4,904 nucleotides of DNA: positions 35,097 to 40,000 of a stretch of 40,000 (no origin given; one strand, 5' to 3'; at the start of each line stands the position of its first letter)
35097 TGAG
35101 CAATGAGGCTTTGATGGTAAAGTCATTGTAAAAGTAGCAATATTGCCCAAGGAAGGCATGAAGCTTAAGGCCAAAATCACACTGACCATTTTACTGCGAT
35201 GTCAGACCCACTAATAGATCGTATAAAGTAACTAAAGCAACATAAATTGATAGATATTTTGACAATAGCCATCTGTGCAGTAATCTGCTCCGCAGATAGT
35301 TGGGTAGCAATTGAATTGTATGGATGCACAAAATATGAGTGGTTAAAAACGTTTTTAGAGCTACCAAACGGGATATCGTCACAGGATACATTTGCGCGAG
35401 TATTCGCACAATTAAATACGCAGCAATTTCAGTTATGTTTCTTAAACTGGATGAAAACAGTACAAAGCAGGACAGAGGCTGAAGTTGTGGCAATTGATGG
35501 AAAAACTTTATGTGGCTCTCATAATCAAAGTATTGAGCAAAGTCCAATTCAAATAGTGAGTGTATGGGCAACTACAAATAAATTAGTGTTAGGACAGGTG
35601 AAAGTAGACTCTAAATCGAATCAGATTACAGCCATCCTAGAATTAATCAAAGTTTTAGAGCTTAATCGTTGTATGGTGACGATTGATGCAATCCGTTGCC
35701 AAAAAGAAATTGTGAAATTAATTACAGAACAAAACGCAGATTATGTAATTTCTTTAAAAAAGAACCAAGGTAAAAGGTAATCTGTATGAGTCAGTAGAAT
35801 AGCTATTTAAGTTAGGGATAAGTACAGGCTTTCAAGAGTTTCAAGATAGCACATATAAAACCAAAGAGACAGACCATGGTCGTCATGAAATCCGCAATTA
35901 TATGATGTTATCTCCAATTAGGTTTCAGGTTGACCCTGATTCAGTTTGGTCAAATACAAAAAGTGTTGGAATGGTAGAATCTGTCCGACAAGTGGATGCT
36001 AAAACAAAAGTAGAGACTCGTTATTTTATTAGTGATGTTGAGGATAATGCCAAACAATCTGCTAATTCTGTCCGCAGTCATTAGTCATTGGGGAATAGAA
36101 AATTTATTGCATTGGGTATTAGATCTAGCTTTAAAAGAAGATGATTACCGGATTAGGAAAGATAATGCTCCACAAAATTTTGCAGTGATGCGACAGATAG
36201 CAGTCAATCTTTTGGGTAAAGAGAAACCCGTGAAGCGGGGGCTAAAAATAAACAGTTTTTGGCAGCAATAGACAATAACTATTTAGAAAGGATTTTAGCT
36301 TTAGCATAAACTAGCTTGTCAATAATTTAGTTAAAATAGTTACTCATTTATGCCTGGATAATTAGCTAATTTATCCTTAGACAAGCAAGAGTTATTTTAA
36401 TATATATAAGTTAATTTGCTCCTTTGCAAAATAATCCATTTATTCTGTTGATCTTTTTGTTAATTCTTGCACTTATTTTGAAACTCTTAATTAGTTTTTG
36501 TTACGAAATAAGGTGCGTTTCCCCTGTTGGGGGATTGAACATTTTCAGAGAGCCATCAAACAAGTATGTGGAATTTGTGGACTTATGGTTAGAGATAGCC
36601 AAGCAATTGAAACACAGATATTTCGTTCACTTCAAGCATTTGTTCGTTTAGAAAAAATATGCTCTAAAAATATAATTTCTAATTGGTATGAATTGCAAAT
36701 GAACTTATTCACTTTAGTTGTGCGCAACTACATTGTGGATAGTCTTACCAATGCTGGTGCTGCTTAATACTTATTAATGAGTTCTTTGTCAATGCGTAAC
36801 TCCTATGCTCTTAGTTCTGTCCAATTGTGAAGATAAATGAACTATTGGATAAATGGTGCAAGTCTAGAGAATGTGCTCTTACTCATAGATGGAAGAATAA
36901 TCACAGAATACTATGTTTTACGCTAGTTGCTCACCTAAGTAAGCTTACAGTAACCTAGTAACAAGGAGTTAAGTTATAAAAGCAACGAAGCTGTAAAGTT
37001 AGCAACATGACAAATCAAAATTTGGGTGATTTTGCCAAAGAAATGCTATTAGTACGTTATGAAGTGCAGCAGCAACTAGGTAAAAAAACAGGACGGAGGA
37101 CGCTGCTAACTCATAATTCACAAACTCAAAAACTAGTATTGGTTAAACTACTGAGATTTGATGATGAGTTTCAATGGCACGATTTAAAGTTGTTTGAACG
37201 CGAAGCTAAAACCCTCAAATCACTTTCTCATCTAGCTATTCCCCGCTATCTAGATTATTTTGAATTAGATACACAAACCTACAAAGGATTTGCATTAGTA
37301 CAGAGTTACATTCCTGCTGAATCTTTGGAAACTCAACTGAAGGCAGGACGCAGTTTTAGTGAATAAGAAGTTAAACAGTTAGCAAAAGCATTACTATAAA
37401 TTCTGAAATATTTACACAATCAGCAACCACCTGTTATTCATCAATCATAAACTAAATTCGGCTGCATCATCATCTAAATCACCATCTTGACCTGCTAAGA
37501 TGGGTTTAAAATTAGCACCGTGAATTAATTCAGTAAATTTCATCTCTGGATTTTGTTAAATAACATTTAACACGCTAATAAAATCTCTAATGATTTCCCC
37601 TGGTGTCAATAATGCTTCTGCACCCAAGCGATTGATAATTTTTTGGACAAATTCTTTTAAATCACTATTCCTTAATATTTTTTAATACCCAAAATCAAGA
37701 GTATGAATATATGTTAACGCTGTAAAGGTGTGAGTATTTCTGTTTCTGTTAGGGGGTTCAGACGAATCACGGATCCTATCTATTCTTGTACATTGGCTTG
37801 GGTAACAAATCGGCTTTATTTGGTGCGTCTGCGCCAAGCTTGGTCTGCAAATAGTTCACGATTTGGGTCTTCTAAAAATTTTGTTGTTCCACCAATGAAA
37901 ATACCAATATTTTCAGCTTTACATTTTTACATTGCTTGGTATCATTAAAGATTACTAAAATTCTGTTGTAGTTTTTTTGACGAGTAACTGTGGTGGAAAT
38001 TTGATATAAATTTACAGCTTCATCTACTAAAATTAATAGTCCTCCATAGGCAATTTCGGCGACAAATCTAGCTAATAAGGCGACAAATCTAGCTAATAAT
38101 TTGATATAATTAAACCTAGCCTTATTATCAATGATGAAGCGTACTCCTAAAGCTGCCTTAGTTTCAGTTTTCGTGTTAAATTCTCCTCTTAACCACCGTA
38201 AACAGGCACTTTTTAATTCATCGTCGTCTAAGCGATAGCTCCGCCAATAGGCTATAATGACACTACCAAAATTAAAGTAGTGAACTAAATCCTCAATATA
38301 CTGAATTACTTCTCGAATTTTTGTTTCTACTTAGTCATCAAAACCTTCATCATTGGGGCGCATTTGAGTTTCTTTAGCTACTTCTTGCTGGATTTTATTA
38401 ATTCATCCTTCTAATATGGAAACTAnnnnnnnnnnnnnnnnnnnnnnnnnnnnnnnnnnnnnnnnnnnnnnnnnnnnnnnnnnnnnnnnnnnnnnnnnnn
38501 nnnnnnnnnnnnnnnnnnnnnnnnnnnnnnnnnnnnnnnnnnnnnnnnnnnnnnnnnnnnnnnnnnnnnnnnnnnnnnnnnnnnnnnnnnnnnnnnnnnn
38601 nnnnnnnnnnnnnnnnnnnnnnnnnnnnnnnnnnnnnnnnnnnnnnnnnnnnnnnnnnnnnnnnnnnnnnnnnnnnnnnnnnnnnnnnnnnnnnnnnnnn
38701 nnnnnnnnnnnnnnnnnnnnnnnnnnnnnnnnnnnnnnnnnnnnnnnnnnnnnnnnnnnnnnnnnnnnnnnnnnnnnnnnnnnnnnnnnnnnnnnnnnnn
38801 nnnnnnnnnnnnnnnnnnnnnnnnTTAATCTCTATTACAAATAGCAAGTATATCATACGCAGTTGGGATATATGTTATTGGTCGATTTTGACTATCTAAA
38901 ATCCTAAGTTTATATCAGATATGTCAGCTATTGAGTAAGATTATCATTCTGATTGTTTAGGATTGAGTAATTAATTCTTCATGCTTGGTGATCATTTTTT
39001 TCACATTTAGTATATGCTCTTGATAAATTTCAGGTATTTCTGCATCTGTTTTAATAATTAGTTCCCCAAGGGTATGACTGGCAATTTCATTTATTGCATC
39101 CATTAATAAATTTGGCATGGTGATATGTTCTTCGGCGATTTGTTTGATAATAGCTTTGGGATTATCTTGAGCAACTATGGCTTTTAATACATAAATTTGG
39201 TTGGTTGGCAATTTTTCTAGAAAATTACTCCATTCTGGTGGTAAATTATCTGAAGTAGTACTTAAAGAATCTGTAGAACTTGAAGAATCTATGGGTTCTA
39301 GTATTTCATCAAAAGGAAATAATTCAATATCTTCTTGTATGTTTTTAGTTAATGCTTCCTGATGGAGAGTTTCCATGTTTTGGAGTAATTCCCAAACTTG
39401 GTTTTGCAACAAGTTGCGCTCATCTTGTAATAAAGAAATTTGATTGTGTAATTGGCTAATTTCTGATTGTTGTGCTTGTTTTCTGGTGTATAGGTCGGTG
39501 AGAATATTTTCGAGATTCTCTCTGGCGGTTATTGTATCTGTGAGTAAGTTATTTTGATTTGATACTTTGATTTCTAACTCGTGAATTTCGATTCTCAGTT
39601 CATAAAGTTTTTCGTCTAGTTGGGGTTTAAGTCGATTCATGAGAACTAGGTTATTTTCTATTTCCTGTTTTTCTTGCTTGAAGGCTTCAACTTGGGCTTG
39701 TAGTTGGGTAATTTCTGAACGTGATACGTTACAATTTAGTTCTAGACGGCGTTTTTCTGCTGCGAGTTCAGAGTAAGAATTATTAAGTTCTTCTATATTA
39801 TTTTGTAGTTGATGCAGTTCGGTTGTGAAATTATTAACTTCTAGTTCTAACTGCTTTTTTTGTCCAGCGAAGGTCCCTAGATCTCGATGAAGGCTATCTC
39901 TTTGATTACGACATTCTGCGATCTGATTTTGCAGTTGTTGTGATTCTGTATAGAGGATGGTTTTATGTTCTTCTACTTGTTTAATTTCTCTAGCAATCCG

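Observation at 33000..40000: Wreck of a three-gene TerB-C-like / DUF2791 (BrxD-like) ATPase / Lhr (BrxHI-like) helicase cassette, a predicted but uncharacterised conflict system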

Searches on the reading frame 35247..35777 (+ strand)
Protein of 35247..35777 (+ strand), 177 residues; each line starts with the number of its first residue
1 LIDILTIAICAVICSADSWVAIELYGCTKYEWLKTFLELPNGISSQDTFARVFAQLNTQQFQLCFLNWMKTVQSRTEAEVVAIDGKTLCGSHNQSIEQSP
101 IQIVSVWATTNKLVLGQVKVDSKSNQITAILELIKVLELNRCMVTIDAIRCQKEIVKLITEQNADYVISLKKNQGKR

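Call 37: search_protein_families(library=ncbifam, max_evalue=0.01, proteins=[window:35247-35777:+])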
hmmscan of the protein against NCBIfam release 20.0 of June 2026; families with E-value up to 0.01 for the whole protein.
seq(177 aa): 1 family
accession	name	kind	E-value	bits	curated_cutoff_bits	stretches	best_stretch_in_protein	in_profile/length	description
NF033564.0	transpos_ISAs1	equivalog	4.1e-68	229.9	70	1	4-176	1-173/314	ISAs1 family transposase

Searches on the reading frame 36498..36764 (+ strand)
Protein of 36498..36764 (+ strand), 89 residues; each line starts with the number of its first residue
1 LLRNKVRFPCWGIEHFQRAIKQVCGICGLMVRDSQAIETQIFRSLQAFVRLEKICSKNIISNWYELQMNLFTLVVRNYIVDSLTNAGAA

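Call 37: search_protein_families(library=ncbifam, max_evalue=0.01, proteins=[window:36498-36764:+])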
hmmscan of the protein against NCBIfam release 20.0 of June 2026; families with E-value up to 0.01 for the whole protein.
seq(89 aa): 1 family
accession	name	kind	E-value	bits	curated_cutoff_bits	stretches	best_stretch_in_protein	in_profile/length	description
NF049921.1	transpos_IS701_2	equivalog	1.9e-16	60.4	250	1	9-80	245-315/318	IS701 family transposase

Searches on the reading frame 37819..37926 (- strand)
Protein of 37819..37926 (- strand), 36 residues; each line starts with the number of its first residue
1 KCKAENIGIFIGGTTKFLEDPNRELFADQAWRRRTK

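Call 4: search_protein_families(library=pfam, max_evalue=1, proteins=[window:37819-37926:-])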
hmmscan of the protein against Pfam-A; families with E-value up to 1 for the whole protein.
seq(36 aa): 1 family
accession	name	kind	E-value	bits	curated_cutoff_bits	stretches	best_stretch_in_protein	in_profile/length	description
PF10923.14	BrxC_BrxD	-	8.4e-06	25.4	22.2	1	2-35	277-310/414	BREX system ATP-binding protein BrxC/D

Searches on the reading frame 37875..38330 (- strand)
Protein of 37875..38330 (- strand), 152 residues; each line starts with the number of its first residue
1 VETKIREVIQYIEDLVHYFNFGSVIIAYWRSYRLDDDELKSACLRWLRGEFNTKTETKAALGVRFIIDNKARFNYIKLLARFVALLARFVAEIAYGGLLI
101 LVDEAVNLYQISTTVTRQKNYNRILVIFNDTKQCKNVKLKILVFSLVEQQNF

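Call 4: search_protein_families(library=pfam, max_evalue=1, proteins=[window:37875-38330:-])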
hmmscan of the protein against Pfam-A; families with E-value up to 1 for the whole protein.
seq(152 aa): 1 family
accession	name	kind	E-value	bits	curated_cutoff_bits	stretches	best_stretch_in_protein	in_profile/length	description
PF10923.14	BrxC_BrxD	-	3.1e-41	142.1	22.2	1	1-143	151-286/414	BREX system ATP-binding protein BrxC/D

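Call 5: search_protein_families(library=padloc, max_evalue=1, proteins=[window:37875-38330:-])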
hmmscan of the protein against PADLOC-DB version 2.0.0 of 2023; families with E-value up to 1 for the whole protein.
seq(152 aa): 2 families
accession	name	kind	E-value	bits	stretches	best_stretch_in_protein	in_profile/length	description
PDLC03959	SngB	-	2.9e-46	156.5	1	1-143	157-292/439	-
PDLC02494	BrxD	-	7.1e-07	26.7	1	19-132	168-273/440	BrxD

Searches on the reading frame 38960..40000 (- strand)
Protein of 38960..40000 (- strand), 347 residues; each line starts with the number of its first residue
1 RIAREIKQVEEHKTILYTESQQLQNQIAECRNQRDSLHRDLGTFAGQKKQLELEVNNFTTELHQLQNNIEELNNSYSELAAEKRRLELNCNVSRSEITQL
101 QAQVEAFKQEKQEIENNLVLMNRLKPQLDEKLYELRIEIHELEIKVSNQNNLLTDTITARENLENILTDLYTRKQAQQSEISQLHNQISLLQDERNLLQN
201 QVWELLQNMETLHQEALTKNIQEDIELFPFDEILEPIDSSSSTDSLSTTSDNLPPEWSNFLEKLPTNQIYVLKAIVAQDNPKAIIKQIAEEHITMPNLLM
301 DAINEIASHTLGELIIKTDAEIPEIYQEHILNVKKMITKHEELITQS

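Call 4: search_protein_families(library=pfam, max_evalue=1, proteins=[window:38960-40000:-])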
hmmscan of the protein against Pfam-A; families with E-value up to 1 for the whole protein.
seq(347 aa): 27 families (the best 25 are shown)
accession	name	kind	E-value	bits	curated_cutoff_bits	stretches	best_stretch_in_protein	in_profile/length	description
PF15615.11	TerB_C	-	1.9e-27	96.8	26.3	1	166-333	2-147/148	TerB-C domain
PF10473.14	CENP-F_leu_zip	-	2.4e-07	31.3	34.5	2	54-155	11-112/140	Leucine-rich repeats of kinetochore protein Cenp-F/LEK1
PF25762.1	HAUS1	-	0.00086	19.6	40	1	3-125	113-235/236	HAUS augmin-like complex subunit 1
PF13863.11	DUF4200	-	0.0013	19.5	29.7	2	112-206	13-107/119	Domain of unknown function (DUF4200)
PF05557.18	MAD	-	0.002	17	30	1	21-226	279-481/661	Mitotic checkpoint protein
PF08614.16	ATG16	-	0.0023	18.6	33.7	1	21-112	70-161/200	Autophagy protein 16 (ATG16)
PF02090.21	SPAM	-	0.0034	17.8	35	2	48-145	14-111/142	Salmonella surface presentation of antigen gene type M protein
PF08581.15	Tup_N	-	0.0044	17.8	28.7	1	31-78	10-57/77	Tup N-terminal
PF25764.1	KIF21A_4th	-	0.0064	16.6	33.1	1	49-176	17-150/183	KIF21A-like domain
PF11932.13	DUF3450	-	0.0074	16.1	32.6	1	4-87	16-99/241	Protein of unknown function (DUF3450)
PF24319.2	DUF7491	-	0.0092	16.6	30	1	60-115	35-90/90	Coiled-coil region of unknown function (DUF7491)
PF24922.1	ACBP4_C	-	0.011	16.4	31.2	1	41-123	5-90/105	Acyl-CoA-binding domain-containing protein 4-6, C-terminal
PF24627.1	PUMA_CC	-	0.015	15.7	30.1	1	54-118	2-66/74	PUMA coiled-coil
PF16454.10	PI3K_P85_iSH2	-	0.026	14.6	31.5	1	10-68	80-138/161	Phosphatidylinositol 3-kinase regulatory subunit P85 inter-SH2 domain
PF05791.16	Bacillus_HBL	-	0.028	14.7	29.1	1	16-77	114-175/177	Bacillus haemolytic enterotoxin (HBL)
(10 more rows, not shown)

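Call 5: search_protein_families(library=padloc, max_evalue=1, proteins=[window:38960-40000:-])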
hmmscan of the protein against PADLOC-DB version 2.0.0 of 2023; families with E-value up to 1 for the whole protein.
seq(347 aa): 29 families (the best 25 are shown)
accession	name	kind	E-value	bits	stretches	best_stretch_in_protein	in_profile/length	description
PDLC03958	SngA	-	4.1e-12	44.5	1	60-336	343-526/528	-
PDLC00580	JetC3|JetC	-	1.8e-09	34.5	1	3-239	262-492/1068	DUF3584 domain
PDLC00582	JetC3|JetC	-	0.00028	16.8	1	5-224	373-592/1472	DUF3584 domain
PDLC03865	LmuB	-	0.00036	16.8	1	20-314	522-807/1007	-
PDLC00512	JetC1|JetC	-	0.00051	16.2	1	18-209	277-464/1123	DUF3584 domain; MukB-like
PDLC00519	JetC1|JetC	-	0.00062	16.1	1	19-235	278-486/1097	DUF3584 domain; MukB-like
PDLC00583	JetC3|JetC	-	0.0013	14.6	1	5-216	266-474/1471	DUF3584 domain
PDLC00553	JetC2|JetC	-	0.004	13.1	1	21-183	850-1047/1361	DUF3584 domain; MukB-like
PDLC02741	PbeC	-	0.005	13.4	2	174-338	200-358/644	PbeC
PDLC00518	JetC1|JetC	-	0.0054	12.6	1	21-205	278-462/1112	DUF3584 domain; MukB-like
PDLC00006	DruC1|DruC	-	0.0096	12.4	1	6-129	170-293/626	Unknown function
PDLC00507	JetC1|JetC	-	0.012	11.9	1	14-226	703-918/1215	DUF3584 domain; MukB-like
PDLC03863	LmuB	-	0.013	12.2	2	20-116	201-297/610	-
PDLC03859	LmuB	-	0.021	12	1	13-226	271-469/611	-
PDLC00514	JetC1|JetC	-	0.022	10.6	1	4-141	319-460/1117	DUF3584 domain; MukB-like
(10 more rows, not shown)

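Call 19: find_homologous_proteins(query=window:38960-40000:-, max_evalue=0.00001)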
Query window:38960-40000:- (347 aa): 623 proteins with E <= 0.00001 among 3280 candidates; the best 120 are listed.
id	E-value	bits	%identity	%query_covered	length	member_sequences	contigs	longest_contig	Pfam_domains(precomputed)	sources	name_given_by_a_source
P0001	6.5e-211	717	100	100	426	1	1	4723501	PF13863.12,PF15615.12,PF10473.15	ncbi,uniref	ncbi:tellurite resistance TerB C-terminal domain-containing protein [Trichormus azollae]|uniref:tell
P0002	2.8e-199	679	96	100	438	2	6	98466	PF13863.12,PF15615.12,PF10473.15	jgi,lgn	jgi:peptidoglycan hydrolase CwlO-like protein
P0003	5.7e-191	652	93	100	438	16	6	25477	PF15615.12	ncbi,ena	-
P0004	2.5e-144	498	74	98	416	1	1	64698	PF13863.12,PF28367.1,PF15615.12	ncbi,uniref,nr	ncbi:hypothetical protein H6G06_24765 [Anabaena sphaerica FACHB-251]|uniref:TerB-C domain-containing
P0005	5.3e-144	497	73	100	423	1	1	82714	PF13863.12,PF15615.12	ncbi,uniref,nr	ncbi:tellurite resistance TerB C-terminal domain-containing protein [Anabaena sp. UHCC 0451]|uniref:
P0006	1.2e-141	490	72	100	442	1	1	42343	PF08614.17,PF28367.1,PF15615.12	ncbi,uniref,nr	ncbi:tellurite resistance TerB C-terminal domain-containing protein [Anabaena cylindrica UHCC 0172]|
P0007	3.3e-139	482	71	100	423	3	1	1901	PF24161.2,PF15615.12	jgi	jgi:predicted nucleic acid-binding Zn-ribbon protein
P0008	4.2e-138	478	71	100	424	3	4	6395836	PF15615.12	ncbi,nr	ncbi:hypothetical protein H6G54_05565 [Anabaena cylindrica FACHB-243]|nr:tellurite resistance TerB C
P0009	3.0e-132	459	69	100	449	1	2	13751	PF15615.12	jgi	jgi:chromosome segregation ATPase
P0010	3.6e-132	459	68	99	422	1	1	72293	PF27605.1,PF23649.2,PF24161.2,PF15615.12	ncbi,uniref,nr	ncbi:tellurite resistance TerB C-terminal domain-containing protein [Trichormus variabilis]|uniref:t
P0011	2.1e-131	456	70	98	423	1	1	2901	PF15615.12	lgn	-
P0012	2.9e-131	456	68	99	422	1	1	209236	PF13863.12,PF23649.2,PF24161.2,PF15615.12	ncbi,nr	ncbi:tellurite resistance TerB C-terminal domain-containing protein [Anabaena lutea]|nr:tellurite re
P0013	3.3e-131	455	68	99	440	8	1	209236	PF13863.12,PF23649.2,PF24161.2,PF15615.12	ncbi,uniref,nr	ncbi:hypothetical protein H6G59_10600 [Anabaena lutea FACHB-196]|uniref:TerB-C domain-containing pro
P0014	3.7e-131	455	67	99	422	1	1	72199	PF23649.2,PF24161.2,PF15615.12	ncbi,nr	ncbi:tellurite resistance TerB C-terminal domain-containing protein [Trichormus variabilis]|nr:tellu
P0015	5.6e-131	455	67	99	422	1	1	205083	PF13863.12,PF27605.1,PF23649.2,PF24161.2,PF15615.12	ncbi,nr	ncbi:tellurite resistance TerB C-terminal domain-containing protein [Anabaena catenula]|nr:tellurite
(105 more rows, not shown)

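Call 30: find_encoding_contigs(protein=P0001, flank=10000, max_places=4)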
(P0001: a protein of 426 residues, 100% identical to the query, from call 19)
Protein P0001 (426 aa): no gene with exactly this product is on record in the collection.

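Call 31: find_encoding_contigs(protein=P0002, flank=10000, max_places=4)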
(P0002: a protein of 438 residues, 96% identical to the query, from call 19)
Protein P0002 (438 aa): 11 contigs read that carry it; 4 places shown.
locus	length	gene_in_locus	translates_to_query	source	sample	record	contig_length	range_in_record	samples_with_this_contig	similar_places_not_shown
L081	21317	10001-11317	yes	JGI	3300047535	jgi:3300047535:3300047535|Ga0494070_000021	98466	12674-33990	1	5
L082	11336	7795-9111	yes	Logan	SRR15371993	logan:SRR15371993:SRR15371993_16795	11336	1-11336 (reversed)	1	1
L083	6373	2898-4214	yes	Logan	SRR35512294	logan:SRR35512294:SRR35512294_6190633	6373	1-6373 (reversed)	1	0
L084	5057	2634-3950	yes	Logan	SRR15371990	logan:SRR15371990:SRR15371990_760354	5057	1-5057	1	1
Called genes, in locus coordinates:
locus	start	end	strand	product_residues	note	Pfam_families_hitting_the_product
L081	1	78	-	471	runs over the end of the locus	PF00425:Chorismate_bind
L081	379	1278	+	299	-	PF01040:UbiA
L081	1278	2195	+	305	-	PF13378:MR_MLE_C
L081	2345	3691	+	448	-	PF00501:AMP-binding, PF13193:AMP-binding_C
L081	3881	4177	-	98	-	-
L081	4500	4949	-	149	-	PF13279:4HBT_2, PF03061:4HBT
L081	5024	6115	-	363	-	PF17914:HopA1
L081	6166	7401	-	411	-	PF01636:APH, PF01633:Choline_kinase (weak)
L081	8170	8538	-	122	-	PF03647:Tmemb_14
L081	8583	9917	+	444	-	PF13191:AAA_16 (faint), PF05673:DUF815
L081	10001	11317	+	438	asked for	PF13863:DUF4200 (faint), PF10473:CENP-F_leu_zip (faint), PF15615:TerB_C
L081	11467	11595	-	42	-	-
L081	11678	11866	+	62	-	PF10923:BrxC_BrxD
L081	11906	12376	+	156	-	PF10923:BrxC_BrxD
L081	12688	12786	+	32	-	-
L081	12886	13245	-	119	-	PF00069:Pkinase (weak)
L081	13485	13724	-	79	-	-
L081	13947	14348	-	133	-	PF01609:DDE_Tnp_1 (weak)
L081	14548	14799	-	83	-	-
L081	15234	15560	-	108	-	-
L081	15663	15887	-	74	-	-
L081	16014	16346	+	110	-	PF00270:DEAD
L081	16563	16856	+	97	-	-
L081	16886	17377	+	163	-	-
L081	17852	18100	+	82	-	PF04255:DUF433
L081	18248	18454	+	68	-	-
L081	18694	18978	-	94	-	-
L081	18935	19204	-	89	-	PF05685:Uma2 (weak)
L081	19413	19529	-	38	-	-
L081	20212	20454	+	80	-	-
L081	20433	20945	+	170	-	PF00132:Hexapep (faint)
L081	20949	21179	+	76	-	PF28237:Asr1405_Asl0597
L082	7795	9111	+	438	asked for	PF13863:DUF4200 (faint), PF10473:CENP-F_leu_zip (faint), PF15615:TerB_C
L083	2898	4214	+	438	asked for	PF13863:DUF4200 (faint), PF10473:CENP-F_leu_zip (faint), PF15615:TerB_C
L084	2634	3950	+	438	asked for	PF13863:DUF4200 (faint), PF10473:CENP-F_leu_zip (faint), PF15615:TerB_C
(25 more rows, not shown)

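Call 32: find_encoding_contigs(protein=P0003, flank=10000, max_places=4)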
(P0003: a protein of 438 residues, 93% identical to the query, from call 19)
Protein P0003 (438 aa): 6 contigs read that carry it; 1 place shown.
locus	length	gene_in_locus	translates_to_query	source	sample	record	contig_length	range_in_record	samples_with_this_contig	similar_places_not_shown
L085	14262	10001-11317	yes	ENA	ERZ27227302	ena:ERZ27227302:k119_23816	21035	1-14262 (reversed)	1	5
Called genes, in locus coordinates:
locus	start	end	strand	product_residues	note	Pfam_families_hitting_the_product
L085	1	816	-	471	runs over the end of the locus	PF00425:Chorismate_bind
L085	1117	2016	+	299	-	PF01040:UbiA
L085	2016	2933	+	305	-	PF13378:MR_MLE_C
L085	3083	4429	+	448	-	PF00501:AMP-binding, PF13193:AMP-binding_C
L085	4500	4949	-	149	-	PF13279:4HBT_2, PF03061:4HBT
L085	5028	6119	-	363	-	PF17914:HopA1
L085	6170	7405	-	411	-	PF01636:APH, PF01633:Choline_kinase (weak), PF02958:EcKL (faint)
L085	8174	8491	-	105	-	PF03647:Tmemb_14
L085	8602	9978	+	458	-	PF05673:DUF815, PF13191:AAA_16 (faint), PF00004:AAA (weak)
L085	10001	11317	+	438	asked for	PF15615:TerB_C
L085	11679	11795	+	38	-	PF10923:BrxC_BrxD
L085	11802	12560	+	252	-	PF10923:BrxC_BrxD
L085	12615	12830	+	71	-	PF10923:BrxC_BrxD (weak)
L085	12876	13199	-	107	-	PF00069:Pkinase (weak)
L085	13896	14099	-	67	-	-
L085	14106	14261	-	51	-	?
